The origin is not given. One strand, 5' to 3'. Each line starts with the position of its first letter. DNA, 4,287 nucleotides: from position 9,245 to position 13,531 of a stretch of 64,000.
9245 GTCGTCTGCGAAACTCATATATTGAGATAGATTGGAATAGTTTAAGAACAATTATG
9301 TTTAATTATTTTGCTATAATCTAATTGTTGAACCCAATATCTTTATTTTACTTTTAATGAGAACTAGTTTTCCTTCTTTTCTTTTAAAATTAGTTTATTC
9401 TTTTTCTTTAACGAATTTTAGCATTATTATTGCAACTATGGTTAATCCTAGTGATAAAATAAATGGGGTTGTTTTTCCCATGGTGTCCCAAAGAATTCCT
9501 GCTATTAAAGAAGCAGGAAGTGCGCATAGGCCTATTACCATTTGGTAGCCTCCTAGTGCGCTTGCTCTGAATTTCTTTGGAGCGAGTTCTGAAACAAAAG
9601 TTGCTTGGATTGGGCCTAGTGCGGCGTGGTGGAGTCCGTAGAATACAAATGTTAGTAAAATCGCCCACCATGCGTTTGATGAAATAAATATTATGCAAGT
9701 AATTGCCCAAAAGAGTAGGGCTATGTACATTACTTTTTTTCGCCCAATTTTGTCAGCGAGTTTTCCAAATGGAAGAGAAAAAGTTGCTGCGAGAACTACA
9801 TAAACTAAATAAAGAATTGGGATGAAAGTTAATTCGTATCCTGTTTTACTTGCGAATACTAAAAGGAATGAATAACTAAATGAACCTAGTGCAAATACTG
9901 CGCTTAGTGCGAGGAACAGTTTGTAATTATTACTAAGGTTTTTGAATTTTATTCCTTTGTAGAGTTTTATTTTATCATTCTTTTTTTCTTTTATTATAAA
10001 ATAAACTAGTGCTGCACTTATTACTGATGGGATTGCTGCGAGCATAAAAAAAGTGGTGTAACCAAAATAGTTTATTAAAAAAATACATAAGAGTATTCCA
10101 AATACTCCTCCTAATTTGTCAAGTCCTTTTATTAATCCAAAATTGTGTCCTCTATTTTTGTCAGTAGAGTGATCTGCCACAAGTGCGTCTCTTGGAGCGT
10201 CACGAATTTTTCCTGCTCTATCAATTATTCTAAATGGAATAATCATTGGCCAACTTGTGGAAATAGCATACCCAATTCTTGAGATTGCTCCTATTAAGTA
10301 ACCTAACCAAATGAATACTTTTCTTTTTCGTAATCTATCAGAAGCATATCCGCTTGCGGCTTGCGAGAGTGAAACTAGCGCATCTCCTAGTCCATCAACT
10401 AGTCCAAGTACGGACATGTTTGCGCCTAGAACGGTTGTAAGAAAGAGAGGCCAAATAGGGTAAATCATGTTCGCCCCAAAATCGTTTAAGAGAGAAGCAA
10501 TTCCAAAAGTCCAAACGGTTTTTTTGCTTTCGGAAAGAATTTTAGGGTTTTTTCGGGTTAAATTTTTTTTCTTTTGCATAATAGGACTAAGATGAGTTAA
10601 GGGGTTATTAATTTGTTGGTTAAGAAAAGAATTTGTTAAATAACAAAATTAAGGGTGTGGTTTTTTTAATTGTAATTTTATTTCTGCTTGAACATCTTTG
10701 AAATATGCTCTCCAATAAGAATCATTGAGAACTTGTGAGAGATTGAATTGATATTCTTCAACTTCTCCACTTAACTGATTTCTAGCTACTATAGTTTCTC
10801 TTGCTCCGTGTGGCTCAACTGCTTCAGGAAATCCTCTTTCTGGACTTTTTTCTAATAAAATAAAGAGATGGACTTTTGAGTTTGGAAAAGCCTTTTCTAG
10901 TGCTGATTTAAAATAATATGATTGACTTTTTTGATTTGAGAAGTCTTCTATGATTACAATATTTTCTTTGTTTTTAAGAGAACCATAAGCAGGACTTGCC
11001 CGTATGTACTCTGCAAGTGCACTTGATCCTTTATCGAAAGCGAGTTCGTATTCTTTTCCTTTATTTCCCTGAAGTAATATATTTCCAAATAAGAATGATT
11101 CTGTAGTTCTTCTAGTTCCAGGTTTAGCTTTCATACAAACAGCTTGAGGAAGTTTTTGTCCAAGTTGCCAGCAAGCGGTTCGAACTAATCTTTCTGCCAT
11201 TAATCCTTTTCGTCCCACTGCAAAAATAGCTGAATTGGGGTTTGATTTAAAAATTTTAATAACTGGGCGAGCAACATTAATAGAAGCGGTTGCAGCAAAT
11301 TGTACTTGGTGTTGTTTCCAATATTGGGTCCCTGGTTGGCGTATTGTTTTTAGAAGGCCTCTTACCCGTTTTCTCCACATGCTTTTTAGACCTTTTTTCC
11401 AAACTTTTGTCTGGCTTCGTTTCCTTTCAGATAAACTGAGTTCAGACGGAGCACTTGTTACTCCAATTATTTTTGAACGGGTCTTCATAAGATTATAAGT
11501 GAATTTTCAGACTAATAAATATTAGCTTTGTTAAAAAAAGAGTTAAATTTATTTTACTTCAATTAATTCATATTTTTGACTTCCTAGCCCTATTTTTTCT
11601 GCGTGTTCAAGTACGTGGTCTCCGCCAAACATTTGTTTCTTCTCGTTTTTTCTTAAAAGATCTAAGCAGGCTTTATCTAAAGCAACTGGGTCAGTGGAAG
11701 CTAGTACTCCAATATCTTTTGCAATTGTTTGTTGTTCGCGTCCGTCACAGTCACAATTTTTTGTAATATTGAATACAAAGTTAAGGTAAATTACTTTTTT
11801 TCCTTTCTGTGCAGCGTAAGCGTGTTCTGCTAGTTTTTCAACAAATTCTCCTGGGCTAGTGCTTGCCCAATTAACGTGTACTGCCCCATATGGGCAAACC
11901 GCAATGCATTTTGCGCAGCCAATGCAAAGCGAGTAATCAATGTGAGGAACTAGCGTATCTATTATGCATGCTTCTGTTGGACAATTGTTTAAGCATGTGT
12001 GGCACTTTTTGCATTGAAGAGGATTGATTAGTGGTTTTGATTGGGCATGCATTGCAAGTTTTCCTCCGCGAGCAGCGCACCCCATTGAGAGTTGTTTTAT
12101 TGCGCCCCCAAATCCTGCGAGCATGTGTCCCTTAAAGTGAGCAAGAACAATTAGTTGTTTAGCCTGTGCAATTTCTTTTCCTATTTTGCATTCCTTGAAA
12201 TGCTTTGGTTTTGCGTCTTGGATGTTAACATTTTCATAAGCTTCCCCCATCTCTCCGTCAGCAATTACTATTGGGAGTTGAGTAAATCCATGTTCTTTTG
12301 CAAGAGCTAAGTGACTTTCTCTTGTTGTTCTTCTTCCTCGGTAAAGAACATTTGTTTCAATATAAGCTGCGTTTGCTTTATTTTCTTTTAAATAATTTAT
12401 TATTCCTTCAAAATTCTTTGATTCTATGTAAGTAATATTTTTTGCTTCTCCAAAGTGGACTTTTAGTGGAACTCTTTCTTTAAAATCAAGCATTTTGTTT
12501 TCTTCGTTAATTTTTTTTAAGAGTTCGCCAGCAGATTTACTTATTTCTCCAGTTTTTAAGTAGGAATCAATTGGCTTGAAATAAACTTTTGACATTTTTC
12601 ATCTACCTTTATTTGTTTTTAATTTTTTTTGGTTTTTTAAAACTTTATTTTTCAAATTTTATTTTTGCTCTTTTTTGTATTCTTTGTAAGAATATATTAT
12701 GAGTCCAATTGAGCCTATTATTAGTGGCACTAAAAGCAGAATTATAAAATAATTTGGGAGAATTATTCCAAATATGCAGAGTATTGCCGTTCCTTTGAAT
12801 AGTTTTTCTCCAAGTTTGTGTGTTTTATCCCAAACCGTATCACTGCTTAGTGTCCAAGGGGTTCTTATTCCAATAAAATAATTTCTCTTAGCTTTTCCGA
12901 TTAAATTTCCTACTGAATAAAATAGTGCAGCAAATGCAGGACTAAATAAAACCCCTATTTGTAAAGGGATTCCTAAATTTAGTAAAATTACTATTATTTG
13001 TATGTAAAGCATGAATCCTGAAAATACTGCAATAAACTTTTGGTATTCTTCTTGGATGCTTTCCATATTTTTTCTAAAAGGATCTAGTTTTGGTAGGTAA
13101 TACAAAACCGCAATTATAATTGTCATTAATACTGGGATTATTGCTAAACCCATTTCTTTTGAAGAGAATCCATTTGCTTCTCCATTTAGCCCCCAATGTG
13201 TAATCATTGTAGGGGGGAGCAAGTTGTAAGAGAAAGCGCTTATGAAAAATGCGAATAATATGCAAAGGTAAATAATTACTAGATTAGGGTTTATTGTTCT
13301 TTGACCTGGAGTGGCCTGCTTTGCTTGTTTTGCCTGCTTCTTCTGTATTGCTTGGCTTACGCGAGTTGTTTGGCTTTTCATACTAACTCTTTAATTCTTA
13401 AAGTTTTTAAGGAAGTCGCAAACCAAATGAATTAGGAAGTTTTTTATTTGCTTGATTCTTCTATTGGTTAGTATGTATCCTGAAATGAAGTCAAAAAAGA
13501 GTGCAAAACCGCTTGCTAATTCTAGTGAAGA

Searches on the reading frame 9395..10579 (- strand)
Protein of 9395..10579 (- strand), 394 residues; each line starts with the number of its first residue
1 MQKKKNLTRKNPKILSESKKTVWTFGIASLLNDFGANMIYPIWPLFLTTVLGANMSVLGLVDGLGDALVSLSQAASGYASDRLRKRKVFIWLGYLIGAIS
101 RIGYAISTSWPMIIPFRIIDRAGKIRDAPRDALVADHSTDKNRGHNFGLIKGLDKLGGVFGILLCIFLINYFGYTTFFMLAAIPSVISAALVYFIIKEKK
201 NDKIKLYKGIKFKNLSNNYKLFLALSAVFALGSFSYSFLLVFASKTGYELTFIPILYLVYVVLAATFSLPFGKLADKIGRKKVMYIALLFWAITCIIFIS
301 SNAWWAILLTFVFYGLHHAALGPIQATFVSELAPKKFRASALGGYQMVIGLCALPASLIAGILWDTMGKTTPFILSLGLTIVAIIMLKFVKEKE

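Call 24: search_protein_families(library=pfam, proteins=[window:9395-10579:-], max_evalue=0.1)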
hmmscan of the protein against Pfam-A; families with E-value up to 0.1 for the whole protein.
window:9395-10579:- (394 aa): 3 families
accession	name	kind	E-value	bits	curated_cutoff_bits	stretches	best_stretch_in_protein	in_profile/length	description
PF07690.21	MFS_1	-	4.8e-47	161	33.4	2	27-246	3-232/347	Major Facilitator Superfamily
PF00083.30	Sugar_tr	-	3.8e-10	39.7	22.3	1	255-391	50-192/452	Sugar (and other) transporter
PF12832.13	MFS_1_like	-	1.6e-09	37.7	25.2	1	39-374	18-372/373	MFS_1 like family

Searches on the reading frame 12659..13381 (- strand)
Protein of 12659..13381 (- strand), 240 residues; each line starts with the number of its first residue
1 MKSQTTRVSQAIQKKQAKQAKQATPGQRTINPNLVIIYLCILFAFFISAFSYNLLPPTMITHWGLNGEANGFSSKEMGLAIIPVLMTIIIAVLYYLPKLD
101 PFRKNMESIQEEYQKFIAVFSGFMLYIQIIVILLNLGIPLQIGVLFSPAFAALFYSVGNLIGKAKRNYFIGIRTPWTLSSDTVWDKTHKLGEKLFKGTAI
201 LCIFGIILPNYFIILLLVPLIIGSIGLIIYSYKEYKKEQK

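Call 24: search_protein_families(library=pfam, proteins=[window:12659-13381:-], max_evalue=0.1)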
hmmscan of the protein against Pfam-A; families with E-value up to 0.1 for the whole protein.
window:12659-13381:- (240 aa): 4 families
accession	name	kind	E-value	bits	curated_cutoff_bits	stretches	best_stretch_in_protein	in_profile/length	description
PF13630.11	SdpI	-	1e-17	64.4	28.2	1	163-231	1-71/71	SdpI/YfhL protein family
PF07853.16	DUF1648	-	2.6e-12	46.6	28.7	1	41-87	3-49/49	Domain of unknown function (DUF1648)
PF17743.7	DUF5580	-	0.017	15.6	23.9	1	105-142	21-58/94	Family of unknown function (DUF5580) N-terminal domain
PF20968.2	MASE8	-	0.023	15.3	26.2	1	114-158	65-108/154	MASE8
